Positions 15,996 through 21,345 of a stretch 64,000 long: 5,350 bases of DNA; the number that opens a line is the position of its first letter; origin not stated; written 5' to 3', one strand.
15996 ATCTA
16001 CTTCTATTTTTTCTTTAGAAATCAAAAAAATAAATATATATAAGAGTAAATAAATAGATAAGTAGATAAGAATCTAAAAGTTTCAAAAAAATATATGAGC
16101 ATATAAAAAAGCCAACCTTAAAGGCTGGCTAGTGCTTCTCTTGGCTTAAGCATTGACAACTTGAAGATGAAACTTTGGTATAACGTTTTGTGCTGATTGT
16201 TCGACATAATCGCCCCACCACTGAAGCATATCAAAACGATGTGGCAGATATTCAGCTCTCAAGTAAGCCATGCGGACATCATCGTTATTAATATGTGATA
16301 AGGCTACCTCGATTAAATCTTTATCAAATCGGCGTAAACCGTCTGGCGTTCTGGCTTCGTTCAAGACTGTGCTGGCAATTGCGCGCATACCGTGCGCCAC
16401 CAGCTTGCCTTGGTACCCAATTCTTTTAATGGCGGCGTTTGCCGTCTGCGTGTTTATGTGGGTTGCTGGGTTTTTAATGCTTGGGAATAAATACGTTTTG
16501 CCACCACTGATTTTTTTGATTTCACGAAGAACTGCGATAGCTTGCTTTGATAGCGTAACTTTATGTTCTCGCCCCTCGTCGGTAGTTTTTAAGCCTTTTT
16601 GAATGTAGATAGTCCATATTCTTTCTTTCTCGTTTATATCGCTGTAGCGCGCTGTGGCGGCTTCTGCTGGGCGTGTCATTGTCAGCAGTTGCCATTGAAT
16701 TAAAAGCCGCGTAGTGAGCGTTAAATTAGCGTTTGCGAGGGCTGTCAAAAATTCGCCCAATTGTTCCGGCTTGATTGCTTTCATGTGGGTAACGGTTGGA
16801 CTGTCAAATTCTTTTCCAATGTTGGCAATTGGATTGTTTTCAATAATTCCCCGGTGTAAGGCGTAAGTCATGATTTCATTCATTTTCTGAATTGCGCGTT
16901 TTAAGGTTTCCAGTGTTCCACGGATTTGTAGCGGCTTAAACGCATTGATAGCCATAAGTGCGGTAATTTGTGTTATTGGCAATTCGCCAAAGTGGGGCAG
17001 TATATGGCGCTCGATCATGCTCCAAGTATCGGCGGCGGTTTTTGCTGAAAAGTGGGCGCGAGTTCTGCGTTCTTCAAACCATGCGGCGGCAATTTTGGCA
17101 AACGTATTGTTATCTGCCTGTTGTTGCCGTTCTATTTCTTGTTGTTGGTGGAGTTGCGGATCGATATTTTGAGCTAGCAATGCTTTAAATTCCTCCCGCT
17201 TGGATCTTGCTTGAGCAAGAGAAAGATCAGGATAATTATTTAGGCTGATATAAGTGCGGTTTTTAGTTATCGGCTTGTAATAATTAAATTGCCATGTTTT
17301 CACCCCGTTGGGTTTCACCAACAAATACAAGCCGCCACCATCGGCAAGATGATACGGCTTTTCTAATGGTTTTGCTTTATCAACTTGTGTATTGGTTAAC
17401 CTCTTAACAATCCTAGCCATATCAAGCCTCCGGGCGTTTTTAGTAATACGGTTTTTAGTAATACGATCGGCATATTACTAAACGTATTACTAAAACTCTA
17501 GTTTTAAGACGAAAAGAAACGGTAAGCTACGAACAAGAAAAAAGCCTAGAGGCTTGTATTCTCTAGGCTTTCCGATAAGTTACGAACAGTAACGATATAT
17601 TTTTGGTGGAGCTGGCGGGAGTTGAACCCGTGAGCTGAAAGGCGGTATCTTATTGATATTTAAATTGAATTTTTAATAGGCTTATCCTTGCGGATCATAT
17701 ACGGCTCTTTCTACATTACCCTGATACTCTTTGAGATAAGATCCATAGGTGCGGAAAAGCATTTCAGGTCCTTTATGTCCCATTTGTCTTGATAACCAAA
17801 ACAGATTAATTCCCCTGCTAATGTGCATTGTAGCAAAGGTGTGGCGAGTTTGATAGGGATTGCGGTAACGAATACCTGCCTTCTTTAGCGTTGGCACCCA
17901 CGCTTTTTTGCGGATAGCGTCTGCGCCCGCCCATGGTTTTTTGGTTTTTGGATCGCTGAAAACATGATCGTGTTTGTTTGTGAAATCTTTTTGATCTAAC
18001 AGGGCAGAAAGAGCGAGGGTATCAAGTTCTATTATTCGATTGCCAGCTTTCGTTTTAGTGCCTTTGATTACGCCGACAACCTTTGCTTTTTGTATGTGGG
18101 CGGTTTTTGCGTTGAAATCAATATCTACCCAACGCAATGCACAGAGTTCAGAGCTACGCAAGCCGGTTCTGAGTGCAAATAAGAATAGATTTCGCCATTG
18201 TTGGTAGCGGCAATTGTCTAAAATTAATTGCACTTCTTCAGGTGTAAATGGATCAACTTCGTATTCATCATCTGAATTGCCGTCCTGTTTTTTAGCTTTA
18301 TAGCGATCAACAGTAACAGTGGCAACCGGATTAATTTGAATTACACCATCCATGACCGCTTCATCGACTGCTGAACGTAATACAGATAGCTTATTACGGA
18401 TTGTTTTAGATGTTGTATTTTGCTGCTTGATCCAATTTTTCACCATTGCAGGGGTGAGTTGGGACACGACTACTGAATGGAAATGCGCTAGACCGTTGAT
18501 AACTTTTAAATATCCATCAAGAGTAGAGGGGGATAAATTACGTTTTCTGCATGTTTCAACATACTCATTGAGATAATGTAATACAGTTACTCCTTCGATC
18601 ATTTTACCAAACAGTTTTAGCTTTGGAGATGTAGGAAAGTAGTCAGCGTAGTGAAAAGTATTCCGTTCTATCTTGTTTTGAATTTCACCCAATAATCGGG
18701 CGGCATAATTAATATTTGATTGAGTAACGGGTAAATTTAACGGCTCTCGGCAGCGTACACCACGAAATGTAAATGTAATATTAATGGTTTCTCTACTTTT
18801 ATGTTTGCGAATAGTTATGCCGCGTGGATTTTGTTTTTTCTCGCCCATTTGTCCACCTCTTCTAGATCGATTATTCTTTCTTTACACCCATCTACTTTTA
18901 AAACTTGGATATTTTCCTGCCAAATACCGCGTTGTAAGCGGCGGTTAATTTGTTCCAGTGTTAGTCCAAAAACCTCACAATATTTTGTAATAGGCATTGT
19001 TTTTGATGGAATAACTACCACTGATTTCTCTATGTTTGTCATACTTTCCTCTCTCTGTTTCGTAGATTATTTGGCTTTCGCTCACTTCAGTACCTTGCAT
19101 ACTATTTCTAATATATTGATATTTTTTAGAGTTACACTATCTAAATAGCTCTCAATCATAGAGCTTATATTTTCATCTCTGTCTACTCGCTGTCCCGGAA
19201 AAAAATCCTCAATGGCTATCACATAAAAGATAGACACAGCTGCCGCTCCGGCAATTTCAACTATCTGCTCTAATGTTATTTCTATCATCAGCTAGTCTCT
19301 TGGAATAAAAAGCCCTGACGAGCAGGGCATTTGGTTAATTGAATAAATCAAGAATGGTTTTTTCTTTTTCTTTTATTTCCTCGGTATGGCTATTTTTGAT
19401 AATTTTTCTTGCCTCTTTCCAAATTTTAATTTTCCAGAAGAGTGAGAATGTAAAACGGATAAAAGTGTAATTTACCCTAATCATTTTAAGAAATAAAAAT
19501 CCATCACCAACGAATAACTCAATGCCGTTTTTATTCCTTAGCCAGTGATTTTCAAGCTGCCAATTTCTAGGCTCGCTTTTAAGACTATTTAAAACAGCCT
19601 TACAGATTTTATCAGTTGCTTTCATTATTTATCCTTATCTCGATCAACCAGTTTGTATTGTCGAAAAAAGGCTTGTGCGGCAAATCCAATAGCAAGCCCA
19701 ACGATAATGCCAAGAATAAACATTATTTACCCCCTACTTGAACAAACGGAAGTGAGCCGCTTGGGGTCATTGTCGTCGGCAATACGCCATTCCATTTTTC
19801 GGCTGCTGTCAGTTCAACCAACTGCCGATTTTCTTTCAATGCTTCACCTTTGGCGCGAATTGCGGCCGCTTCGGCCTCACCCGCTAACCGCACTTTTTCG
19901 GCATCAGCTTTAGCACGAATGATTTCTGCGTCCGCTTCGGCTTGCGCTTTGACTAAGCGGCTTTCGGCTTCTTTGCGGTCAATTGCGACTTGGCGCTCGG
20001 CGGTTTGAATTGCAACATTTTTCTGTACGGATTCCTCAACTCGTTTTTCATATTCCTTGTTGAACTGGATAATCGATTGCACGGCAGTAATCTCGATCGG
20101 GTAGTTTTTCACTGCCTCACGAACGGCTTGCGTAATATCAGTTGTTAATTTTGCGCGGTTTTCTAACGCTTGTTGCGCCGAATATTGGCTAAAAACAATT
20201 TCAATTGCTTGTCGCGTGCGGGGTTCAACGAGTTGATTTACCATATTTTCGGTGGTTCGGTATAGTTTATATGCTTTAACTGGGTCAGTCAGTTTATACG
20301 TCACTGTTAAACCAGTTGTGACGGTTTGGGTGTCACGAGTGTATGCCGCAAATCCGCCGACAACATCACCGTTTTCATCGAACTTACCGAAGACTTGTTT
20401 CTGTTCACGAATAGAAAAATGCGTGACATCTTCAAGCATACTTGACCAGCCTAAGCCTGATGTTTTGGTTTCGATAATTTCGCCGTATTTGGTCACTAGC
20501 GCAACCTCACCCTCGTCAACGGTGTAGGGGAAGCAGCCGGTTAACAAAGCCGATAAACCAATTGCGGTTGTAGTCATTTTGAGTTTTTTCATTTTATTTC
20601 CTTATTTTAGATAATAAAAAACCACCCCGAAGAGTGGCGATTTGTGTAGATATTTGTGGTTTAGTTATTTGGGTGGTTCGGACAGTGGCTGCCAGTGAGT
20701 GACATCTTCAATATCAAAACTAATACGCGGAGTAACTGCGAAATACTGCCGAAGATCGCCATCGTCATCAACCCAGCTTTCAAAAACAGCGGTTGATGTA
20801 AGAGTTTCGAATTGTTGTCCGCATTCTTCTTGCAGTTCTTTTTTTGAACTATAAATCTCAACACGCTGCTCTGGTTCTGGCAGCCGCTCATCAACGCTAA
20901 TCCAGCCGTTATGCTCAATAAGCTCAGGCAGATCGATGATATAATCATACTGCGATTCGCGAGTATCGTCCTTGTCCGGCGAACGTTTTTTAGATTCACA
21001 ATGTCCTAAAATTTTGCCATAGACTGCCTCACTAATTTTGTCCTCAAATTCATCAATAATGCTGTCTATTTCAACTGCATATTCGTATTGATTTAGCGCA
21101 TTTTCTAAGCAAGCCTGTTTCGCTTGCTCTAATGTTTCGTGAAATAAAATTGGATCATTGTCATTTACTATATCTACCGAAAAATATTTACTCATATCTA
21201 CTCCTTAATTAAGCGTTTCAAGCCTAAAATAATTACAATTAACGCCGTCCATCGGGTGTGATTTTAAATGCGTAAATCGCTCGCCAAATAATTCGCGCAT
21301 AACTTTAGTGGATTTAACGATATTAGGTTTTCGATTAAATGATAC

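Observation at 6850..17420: Capsid-plus-tape-measure island with scrambled gene order and no tail or replication genes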

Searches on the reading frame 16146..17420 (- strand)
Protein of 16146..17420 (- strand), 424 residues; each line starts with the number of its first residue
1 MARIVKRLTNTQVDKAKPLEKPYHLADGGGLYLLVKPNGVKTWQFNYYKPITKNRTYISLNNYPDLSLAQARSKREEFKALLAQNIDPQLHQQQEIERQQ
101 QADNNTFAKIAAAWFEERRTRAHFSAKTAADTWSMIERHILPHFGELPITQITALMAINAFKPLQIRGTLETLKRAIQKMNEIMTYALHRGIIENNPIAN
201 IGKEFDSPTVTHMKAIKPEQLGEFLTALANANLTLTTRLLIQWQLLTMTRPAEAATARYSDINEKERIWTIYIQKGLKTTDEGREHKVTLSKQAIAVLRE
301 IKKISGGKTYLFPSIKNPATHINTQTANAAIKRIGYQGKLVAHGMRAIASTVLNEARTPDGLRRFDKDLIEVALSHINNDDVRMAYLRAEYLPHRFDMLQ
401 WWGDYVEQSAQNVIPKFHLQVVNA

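Call 4: search_protein_families(library=pfam, proteins=[window:16146-17420:-], max_evalue=0.01)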
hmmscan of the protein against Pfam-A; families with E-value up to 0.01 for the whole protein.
window:16146-17420:- (424 aa): 4 families
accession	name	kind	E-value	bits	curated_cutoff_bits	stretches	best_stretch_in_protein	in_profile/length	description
PF13356.12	Arm-DNA-bind_3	-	1.5e-23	83.2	27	1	8-95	1-83/83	Arm DNA-binding domain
PF22022.2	Phage_int_M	-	7.6e-22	77.8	27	1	107-201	1-93/96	Phage integrase central domain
PF00589.27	Phage_integrase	-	4.2e-17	62.9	27.1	1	216-388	3-167/172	Phage integrase family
PF14659.12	Phage_int_SAM_3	-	6.6e-08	33.1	22.6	1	106-155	1-48/58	Phage integrase, N-terminal SAM-like domain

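Call 5: search_protein_families(library=phrogs, proteins=[window:16146-17420:-], max_evalue=0.001)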
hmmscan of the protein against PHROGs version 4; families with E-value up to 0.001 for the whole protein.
window:16146-17420:- (424 aa): 8 families
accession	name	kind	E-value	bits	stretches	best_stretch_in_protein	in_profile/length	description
phrog_1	-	integration and excision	1e-59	204.4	1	1-415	85-460/611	integrase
phrog_3423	-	unknown function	3.9e-43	148.2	1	1-160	1-156/157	-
phrog_216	-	integration and excision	2.8e-25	90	1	173-412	15-250/301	integrase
phrog_4710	-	unknown function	6.3e-16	59.6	1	82-273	2-191/211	-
phrog_24775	-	unknown function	5.3e-15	56.4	1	326-409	14-89/101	-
phrog_14880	-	unknown function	1e-10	42.3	1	365-406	11-52/57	-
phrog_37801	-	unknown function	3.5e-08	34.5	1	366-408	28-70/73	-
phrog_23783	-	integration and excision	1.8e-06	29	1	72-199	30-150/162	integrase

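Call 75: search_protein_families(library=ncbifam, proteins=[window:16146-17420:-], max_evalue=0.001)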
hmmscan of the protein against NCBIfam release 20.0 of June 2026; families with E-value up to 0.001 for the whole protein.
window:16146-17420:- (424 aa): 1 family
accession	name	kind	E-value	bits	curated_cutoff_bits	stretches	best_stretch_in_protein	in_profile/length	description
NF007246.0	PRK09692.1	domain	1.2e-118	396.3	434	1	1-414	1-401/413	integrase domain-containing protein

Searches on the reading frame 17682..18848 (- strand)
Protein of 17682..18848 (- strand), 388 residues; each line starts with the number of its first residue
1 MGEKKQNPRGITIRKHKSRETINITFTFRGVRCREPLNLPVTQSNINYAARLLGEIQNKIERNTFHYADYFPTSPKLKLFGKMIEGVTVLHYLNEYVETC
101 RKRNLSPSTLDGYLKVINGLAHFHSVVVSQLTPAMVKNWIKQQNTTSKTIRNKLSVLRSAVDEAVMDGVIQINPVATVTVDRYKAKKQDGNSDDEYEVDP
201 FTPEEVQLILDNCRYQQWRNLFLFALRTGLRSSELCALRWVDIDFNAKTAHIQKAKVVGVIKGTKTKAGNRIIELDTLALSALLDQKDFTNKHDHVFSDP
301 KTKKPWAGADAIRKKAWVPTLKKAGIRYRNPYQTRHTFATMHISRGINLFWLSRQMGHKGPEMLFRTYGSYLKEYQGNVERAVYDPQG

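Call 12: search_protein_families(library=pfam, proteins=[window:17682-18848:-], max_evalue=0.01)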
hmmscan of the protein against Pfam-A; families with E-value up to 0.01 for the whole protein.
window:17682-18848:- (388 aa): 6 families
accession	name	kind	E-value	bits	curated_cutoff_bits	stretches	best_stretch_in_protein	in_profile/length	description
PF12167.14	Arm-DNA-bind_2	-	1e-21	77.1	22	1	8-75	1-65/65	Arm DNA-binding domain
PF00589.27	Phage_integrase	-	1.6e-18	67.5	27.1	1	202-368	4-165/172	Phage integrase family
PF13102.12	Phage_int_SAM_5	-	3.7e-09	37.3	22.3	1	88-176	1-94/98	Phage integrase SAM-like domain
PF14659.12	Phage_int_SAM_3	-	9.9e-06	26.1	22.6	1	91-141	4-55/58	Phage integrase, N-terminal SAM-like domain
PF13495.12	Phage_int_SAM_4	-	0.0001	23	27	1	93-159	2-73/85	Phage integrase, N-terminal SAM-like domain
PF02899.23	Phage_int_SAM_1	-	0.00013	22.6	22.3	1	94-160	2-75/83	Phage integrase, N-terminal SAM-like domain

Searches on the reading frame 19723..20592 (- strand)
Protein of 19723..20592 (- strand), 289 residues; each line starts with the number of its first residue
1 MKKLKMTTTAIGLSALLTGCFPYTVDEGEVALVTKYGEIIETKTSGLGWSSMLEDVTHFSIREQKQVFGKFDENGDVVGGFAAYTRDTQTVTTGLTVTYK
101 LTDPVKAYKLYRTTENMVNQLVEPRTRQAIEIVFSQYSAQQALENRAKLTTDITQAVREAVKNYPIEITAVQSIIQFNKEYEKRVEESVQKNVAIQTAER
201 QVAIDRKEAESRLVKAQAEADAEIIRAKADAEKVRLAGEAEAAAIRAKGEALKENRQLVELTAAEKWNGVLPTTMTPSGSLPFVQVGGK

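Call 12: search_protein_families(library=pfam, proteins=[window:19723-20592:-], max_evalue=0.01)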
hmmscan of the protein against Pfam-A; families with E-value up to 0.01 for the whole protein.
window:19723-20592:- (289 aa): 1 family
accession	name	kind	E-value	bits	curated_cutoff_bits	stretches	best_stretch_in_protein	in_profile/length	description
PF01145.31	Band_7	-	3.6e-23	82.9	23.6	1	24-208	2-173/176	SPFH domain / Band 7 family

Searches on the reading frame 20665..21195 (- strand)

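Call 12: search_protein_families(library=pfam, proteins=[window:20665-21195:-], max_evalue=0.01)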
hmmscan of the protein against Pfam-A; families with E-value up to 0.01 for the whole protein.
window:20665-21195:- (176 aa): 1 family
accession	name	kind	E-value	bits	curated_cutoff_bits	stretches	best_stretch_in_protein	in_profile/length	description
PF04448.17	DUF551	-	6.2e-14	53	22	1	97-176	1-68/68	Protein of unknown function (DUF551)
